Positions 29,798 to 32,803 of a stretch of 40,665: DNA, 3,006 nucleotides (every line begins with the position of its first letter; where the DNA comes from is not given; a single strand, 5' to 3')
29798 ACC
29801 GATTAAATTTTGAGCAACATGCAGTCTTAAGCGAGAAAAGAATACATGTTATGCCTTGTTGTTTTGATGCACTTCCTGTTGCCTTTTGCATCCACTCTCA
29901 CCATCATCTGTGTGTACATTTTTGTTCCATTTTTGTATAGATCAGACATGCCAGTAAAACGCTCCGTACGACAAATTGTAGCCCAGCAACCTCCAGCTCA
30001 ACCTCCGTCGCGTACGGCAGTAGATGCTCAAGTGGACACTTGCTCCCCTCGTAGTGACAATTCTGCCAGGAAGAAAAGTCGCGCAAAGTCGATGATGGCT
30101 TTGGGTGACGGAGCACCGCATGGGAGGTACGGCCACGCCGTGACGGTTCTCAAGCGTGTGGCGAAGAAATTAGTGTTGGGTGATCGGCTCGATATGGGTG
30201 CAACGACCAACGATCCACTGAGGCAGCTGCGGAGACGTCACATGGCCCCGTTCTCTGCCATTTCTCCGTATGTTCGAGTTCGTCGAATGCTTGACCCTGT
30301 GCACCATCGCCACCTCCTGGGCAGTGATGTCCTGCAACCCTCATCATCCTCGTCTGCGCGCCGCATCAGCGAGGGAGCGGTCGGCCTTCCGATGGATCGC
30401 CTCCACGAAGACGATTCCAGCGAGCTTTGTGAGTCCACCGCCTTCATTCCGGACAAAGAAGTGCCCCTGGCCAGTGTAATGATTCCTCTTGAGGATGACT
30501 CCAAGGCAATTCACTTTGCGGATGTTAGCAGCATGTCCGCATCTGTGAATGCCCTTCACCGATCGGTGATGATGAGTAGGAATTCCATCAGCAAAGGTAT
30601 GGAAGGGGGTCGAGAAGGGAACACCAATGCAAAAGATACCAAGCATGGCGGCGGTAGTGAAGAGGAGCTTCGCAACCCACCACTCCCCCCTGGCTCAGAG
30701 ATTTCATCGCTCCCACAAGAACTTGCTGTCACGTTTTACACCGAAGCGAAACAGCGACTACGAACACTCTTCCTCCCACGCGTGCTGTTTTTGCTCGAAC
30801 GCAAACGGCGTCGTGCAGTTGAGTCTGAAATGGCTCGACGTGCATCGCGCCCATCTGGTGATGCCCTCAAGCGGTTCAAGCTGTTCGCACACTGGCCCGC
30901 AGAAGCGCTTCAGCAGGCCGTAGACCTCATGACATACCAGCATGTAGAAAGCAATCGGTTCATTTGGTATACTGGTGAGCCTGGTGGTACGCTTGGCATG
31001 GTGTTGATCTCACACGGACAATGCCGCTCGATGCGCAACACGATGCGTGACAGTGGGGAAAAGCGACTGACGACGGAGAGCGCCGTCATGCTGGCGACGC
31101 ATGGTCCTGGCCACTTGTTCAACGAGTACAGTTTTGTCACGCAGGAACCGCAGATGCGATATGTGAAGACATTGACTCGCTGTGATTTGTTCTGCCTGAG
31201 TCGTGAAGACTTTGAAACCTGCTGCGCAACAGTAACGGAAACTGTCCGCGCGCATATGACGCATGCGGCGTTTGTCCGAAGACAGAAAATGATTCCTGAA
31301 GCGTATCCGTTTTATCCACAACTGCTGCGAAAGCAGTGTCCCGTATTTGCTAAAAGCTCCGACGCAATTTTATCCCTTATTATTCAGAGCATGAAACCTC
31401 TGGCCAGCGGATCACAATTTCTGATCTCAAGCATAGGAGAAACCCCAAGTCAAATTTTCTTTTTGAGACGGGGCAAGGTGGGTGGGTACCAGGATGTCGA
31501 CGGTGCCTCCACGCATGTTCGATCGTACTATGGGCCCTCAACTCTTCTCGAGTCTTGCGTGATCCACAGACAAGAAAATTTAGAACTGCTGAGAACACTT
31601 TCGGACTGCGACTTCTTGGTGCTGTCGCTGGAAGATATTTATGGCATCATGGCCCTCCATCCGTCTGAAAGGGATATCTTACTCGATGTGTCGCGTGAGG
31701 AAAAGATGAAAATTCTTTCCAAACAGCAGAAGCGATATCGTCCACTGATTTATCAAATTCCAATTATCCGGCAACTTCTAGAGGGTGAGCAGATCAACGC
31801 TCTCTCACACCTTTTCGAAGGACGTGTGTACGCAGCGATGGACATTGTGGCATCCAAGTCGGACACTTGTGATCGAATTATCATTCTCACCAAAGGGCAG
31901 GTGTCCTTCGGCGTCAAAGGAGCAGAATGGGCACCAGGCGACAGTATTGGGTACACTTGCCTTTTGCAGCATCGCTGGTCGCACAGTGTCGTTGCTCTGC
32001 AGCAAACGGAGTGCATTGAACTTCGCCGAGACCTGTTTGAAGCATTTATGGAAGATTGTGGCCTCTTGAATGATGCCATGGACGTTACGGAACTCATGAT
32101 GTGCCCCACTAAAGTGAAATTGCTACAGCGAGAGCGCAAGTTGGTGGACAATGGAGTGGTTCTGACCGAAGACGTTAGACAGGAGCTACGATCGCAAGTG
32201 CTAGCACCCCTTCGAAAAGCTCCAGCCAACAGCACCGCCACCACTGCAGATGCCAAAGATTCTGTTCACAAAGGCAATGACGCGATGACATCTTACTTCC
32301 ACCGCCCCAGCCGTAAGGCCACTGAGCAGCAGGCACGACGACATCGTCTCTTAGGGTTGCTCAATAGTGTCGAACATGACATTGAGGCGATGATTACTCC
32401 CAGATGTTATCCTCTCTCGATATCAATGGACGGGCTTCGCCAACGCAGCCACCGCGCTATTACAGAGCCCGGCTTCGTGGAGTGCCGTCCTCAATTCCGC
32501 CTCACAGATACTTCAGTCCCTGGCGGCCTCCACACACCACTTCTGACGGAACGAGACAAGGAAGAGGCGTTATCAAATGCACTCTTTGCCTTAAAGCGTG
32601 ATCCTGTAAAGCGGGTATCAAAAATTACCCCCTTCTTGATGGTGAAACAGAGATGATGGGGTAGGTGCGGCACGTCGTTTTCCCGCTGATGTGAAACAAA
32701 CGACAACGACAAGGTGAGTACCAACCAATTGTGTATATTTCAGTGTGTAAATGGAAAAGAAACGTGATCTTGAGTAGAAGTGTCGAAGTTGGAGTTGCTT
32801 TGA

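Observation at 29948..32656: Stand-alone triple cNMP-binding-domain protein: candidate cAMP effector (CARP-like)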

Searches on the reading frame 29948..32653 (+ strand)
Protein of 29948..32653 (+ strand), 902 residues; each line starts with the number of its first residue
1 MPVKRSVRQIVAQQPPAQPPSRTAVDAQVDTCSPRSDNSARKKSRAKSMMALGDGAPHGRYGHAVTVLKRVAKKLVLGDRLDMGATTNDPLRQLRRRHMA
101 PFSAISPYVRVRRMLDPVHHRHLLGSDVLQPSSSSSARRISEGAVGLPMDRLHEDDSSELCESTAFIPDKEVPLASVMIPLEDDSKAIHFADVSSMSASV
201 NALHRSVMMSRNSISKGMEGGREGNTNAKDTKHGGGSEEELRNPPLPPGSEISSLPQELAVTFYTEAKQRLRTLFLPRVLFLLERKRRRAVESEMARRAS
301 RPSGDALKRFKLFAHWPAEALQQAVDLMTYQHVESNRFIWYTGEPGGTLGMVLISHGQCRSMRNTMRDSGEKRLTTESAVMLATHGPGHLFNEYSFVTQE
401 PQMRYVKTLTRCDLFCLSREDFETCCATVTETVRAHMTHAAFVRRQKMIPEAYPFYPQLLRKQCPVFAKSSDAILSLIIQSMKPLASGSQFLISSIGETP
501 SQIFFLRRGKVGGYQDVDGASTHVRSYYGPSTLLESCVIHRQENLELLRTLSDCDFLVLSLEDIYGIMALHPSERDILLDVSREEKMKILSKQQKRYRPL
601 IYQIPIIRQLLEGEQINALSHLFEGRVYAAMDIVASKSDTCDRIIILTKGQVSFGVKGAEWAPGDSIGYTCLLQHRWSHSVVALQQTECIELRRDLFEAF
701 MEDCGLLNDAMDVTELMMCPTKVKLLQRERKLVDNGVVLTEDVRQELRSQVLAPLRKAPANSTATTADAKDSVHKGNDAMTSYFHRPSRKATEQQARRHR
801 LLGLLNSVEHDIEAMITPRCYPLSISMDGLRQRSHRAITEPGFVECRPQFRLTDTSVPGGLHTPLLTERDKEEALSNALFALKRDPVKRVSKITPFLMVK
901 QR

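Call 3: search_protein_families(library=pfam, proteins=[window:29948-32653:+], max_evalue=10)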
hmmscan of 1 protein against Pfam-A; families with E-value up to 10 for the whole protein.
window:29948-32653:+ (902 aa): 1 family
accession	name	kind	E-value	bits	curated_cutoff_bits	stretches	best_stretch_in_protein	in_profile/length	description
PF00027.35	cNMP_binding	-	6.3e-24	84.2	27.5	3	626-703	2-88/89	Cyclic nucleotide-binding domain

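Call 4: search_solved_structures(query=window:29948-32653:+, max_evalue=10, show_alignments=3)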
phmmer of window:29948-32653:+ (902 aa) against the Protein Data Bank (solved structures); distinct sequences matched with E-value up to 10: 30.
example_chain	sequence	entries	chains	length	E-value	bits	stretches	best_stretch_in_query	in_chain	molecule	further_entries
7ssb_A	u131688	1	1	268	2.4e-05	25.8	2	353-428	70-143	cGMP-dependent protein kinase 1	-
4z07_A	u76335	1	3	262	2.4e-05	25.8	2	353-426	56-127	cGMP-dependent protein kinase 1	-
3shr_A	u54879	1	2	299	2.7e-05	25.6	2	353-427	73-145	cGMP-dependent protein kinase 1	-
7lv3_A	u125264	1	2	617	0.00034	22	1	353-427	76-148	Isoform Beta of cGMP-dependent protein kinase 1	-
7mbj_A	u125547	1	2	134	0.001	20.4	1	353-426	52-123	cGMP-dependent protein kinase 1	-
3clp_A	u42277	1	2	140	0.0012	20.1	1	385-434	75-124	Mll3241 protein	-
1vp6_A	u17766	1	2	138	0.0016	19.8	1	385-434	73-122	Cyclic-nucleotide binding domain of mesorhizobium loti CNG potassium channel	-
3cl1_A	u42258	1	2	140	0.0017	19.7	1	385-434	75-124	Mll3241 protein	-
2k0g_A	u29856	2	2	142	0.0018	19.6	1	385-434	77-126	Mll3241 protein | Cyclic nucleotide-gated potassium channel mll3241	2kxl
4muv_A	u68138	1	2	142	0.0018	19.6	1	385-434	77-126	Cyclic nucleotide-gated potassium channel mll3241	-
4d7s_A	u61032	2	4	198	0.0019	19.5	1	381-445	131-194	STHK_CNBD_CGMP | STHK_CNBD_CAMP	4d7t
1u12_A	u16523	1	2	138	0.002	19.4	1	385-433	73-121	cyclic nucleotide binding domain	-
3ocp_A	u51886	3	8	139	0.004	18.4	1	353-426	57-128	PRKG1 protein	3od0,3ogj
3co2_A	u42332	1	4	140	0.0043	18.3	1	385-434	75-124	Mlotik1 ion channel protein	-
5j3u_A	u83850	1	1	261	0.0048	18.2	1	372-428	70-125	Protein Kinase A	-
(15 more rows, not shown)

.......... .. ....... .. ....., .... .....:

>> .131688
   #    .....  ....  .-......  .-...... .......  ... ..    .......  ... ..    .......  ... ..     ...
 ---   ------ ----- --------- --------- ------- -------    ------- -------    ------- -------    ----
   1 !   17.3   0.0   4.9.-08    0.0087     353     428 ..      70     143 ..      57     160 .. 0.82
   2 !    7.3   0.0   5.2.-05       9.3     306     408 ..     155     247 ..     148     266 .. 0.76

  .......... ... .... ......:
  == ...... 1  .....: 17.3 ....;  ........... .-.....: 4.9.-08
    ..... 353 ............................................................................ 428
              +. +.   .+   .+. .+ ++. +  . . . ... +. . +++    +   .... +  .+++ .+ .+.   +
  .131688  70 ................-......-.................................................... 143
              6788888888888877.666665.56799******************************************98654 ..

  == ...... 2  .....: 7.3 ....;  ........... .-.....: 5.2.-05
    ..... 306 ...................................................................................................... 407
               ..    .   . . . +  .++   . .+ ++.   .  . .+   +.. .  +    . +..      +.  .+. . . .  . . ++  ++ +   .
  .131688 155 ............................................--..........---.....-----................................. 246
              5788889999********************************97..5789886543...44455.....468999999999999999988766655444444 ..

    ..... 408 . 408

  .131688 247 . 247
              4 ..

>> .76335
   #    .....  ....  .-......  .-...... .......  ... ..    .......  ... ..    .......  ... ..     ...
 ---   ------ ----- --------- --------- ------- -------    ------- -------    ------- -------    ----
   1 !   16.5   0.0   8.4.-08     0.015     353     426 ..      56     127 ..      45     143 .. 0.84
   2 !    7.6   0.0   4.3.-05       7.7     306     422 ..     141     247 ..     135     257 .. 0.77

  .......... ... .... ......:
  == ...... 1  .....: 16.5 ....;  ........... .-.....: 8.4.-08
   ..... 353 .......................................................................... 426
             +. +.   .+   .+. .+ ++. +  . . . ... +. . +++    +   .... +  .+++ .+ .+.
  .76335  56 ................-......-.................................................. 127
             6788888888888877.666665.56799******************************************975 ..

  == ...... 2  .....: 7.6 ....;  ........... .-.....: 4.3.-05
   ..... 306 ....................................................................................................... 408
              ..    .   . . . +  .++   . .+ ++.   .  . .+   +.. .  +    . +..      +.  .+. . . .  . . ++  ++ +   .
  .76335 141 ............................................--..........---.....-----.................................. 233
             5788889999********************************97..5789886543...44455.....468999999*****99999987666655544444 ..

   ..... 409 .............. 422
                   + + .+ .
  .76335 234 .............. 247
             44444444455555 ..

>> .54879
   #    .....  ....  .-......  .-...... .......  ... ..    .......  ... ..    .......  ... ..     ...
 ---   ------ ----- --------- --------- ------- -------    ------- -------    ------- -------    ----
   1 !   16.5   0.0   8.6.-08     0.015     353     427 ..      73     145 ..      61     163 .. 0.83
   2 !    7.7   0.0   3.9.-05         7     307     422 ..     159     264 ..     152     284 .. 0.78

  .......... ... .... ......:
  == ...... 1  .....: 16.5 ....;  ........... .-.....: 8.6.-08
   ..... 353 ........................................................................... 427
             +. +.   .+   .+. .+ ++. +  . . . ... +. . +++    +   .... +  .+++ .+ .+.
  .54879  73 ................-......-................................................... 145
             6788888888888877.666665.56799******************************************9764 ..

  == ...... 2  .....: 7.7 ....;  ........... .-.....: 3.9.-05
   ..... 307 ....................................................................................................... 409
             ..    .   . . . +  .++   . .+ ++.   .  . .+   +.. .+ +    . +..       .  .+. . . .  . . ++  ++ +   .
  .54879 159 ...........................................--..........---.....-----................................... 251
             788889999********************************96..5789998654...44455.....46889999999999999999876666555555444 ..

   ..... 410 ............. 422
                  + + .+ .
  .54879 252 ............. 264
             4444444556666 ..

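Call 6: find_homologous_proteins(query=window:29948-32653:+)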
Query window:29948-32653:+ (902 aa): 2 proteins with E <= 0.001 among 8000 candidates.
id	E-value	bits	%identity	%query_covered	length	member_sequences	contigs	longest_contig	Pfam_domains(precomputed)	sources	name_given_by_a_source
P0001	0.0e+0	1938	100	95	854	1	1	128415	PF00027.36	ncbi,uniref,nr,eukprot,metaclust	ncbi:cyclic nucleotide-binding protein, putative [Bodo saltans]|uniref:Cyclic nucleotide-binding pro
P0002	4.7e-269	913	50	94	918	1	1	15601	PF00027.36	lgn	-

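Call 22: find_homologous_proteins(query=A1, max_evalue=0.00001)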
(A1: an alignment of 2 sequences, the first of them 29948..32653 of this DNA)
Query A1 (2 sequences) (902 aa, profile of the alignment): 2 proteins with E <= 0.00001 among 8000 candidates.
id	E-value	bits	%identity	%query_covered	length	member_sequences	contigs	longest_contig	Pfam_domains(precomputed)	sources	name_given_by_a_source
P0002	0.0e+0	1900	50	94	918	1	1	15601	PF00027.36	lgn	-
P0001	0.0e+0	1831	100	95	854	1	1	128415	PF00027.36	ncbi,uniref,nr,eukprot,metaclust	ncbi:cyclic nucleotide-binding protein, putative [Bodo saltans]|uniref:Cyclic nucleotide-binding pro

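Call 28: find_encoding_contigs(protein=P0002, flank=10000, max_places=3)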
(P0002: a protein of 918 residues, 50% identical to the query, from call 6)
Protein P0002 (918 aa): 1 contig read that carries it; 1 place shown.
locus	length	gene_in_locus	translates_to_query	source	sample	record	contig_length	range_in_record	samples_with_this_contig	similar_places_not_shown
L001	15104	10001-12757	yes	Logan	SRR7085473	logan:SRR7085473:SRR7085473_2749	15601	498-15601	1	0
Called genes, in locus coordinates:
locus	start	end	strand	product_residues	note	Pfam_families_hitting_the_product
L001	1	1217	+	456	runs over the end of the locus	-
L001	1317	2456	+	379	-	PF00069:Pkinase, PF07714:PK_Tyr_Ser-Thr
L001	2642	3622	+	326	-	PF00071:Ras, PF08477:Roc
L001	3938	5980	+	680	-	-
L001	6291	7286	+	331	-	-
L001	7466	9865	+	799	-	PF03159:XRN_N, PF17846:XRN_M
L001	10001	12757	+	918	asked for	PF00027:cNMP_binding (weak)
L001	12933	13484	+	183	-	-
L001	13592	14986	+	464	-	PF27087:LRR_TMOD-LMOD, PF13516:LRR_6 (faint)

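Call 36: search_protein_representatives(protein=window:29948-32653:+)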
Query: 902 residues. Proteins with E-value up to 0.001 (for the whole library): 251; up to 1e-10: 127; up to 1e-30: 52. The best 150 are listed.
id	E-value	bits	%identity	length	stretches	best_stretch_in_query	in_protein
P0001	0.0e+00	1937.5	100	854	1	49-902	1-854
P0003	2.3e-134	465.9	37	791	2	239-902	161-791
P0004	3.6e-95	336.2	34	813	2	225-732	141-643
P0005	2.2e-82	293.9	41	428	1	479-902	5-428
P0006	1.3e-67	245.1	43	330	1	569-902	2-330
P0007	4.8e-61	223.3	30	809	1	233-720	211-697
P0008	2.1e-59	217.9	35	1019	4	545-720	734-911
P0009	4.6e-58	213.4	28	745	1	240-708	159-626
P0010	2.0e-57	211.4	28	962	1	241-722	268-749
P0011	2.4e-57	211.1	27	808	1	237-721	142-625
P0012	4.0e-57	210.3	30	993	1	245-718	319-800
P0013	9.9e-57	209.1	29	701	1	238-721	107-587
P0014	1.3e-54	202.1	28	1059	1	245-721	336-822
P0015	1.4e-54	202.0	29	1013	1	221-706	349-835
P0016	5.3e-53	196.7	32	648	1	243-721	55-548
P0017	1.1e-52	195.7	34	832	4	523-724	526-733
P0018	2.3e-52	194.6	29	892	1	244-704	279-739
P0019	5.2e-52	193.4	26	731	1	240-747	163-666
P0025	2.4e-48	181.3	28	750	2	519-721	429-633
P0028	7.8e-47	176.3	31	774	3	204-654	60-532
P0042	1.5e-37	145.6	35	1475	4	229-377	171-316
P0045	1.0e-35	139.6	28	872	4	510-662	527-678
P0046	1.7e-35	138.8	28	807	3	513-660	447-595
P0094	3.5e-16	74.9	23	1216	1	219-691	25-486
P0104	2.3e-14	68.9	23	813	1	257-703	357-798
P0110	6.0e-14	67.5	23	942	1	245-720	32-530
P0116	1.2e-12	63.2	22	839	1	263-743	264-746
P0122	2.8e-11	58.7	24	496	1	273-624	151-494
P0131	3.6e-10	55.0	24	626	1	264-543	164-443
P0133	5.9e-10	54.3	23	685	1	247-725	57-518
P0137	8.0e-10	53.9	20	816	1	271-650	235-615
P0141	1.1e-09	53.4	23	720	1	266-654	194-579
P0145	3.0e-09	52.0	23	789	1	267-512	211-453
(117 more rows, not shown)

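Call 37: list_cluster_members(proteins=[P0003, P0004, P0007, P0009, P0010, P0011, P0012, P0013, P0016, P0019])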
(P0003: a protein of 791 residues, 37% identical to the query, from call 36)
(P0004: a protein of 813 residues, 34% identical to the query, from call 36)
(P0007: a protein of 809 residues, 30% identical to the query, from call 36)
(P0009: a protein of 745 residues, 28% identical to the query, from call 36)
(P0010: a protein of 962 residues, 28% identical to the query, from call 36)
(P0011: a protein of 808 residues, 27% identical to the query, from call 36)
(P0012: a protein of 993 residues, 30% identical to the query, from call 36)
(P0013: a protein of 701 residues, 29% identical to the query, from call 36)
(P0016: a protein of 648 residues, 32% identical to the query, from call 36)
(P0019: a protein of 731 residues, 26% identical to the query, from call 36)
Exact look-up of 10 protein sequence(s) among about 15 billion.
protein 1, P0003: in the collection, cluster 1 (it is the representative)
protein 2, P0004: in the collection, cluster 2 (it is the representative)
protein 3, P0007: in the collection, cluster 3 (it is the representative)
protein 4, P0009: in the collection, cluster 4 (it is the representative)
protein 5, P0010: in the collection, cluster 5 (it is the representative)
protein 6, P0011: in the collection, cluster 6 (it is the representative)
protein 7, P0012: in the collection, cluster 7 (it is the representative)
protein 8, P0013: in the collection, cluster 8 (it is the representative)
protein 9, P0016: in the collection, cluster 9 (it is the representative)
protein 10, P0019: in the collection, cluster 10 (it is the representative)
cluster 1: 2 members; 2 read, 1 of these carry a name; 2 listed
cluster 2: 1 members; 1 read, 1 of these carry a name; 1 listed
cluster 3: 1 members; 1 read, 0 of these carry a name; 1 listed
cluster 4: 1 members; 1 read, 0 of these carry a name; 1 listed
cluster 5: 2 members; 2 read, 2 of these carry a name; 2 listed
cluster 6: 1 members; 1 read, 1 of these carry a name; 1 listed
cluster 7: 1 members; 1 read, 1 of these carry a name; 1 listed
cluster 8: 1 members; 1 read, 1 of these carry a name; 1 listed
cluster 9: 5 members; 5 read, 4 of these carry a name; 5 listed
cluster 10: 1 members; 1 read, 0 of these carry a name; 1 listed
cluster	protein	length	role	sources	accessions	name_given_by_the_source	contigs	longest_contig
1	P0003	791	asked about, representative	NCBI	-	-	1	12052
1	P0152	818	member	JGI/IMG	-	CRP-like cAMP-binding protein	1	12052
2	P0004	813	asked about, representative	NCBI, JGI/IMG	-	CRP-like cAMP-binding protein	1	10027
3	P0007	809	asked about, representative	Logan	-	-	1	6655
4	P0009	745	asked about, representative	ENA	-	-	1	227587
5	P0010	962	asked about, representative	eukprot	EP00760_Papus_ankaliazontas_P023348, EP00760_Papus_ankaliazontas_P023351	PhM_4_TR2045/c3_g2_i1/m.95506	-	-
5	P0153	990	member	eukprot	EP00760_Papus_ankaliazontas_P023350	PhM_4_TR2045/c3_g2_i2/m.95486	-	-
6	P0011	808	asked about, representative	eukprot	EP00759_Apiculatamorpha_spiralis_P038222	PhF_6_TR37584/c0_g1_i2/m.55762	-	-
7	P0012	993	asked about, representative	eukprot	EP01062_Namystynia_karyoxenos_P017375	TRINITY_DN16384_c0_g1_i1.p1 TRINITY_DN16384_c0_g1~~TRINITY_DN16384_c0_g1_i1.p1 ORF ...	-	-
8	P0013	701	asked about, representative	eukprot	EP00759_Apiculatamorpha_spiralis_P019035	PhF_6_TR25276/c0_g1_i1/m.34839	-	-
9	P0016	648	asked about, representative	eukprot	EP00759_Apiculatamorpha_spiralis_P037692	PhF_6_TR37476/c1_g1_i5/m.55207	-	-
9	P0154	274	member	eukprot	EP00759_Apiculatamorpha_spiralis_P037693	PhF_6_TR37476/c1_g1_i5/m.55208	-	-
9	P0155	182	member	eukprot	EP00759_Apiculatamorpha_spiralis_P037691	PhF_6_TR37476/c1_g1_i3/m.55206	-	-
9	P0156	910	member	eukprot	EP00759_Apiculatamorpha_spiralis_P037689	PhF_6_TR37476/c1_g1_i1/m.55202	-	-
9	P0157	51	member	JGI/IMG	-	-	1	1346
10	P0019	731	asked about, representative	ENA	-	-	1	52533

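Call 41: list_cluster_members(proteins=[P0008, P0017, P0025, P0028, P0042, P0045, P0046, P0014, P0015, P0018])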
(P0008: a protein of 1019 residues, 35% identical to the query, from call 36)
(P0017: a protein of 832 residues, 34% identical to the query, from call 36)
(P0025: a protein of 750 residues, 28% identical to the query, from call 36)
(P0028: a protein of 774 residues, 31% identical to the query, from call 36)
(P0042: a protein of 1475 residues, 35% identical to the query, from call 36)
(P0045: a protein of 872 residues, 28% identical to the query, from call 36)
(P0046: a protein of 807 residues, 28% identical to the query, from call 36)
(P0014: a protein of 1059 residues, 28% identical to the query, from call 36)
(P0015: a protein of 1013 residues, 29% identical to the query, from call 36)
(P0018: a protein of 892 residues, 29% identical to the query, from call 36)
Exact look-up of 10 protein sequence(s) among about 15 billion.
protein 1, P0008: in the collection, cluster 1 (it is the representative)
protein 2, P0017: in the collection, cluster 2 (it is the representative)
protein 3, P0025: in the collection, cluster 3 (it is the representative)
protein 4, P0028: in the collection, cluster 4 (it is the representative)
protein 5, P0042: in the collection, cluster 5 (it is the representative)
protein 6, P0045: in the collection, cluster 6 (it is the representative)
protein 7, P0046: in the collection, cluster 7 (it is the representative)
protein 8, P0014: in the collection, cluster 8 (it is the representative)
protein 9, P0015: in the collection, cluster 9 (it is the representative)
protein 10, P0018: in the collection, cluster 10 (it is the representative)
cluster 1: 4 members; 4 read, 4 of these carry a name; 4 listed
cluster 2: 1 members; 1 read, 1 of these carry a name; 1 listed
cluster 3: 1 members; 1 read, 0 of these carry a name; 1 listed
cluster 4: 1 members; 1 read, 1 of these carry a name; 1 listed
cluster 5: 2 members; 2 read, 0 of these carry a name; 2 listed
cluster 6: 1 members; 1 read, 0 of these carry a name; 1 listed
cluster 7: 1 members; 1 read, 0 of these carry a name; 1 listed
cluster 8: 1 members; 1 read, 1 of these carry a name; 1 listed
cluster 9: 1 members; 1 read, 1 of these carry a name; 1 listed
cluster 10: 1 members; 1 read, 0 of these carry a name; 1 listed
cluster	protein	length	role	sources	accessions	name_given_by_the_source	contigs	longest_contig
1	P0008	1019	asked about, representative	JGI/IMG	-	CRP-like cAMP-binding protein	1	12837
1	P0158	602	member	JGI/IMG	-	CRP-like cAMP-binding protein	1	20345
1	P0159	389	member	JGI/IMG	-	CRP-like cAMP-binding protein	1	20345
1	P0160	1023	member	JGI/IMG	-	CRP-like cAMP-binding protein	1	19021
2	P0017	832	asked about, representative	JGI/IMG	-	CRP-like cAMP-binding protein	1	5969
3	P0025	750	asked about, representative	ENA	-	-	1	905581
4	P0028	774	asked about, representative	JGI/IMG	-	CRP-like cAMP-binding protein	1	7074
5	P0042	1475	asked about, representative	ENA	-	-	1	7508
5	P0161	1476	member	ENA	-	-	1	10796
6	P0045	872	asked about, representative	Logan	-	-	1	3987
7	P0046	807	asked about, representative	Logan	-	-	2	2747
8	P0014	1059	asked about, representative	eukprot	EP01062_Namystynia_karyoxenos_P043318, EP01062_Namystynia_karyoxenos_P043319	TRINITY_DN3174_c0_g3_i1.p1 TRINITY_DN3174_c0_g3~~TRINITY_DN3174_c0_g3_i1.p1 ORF ...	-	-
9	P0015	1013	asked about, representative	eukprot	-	Hpha_TRINITY_DN15696_c1_g10::TRINITY_DN15696_c1_g10_i1::g.101495::m.101495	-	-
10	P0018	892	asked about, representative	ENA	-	-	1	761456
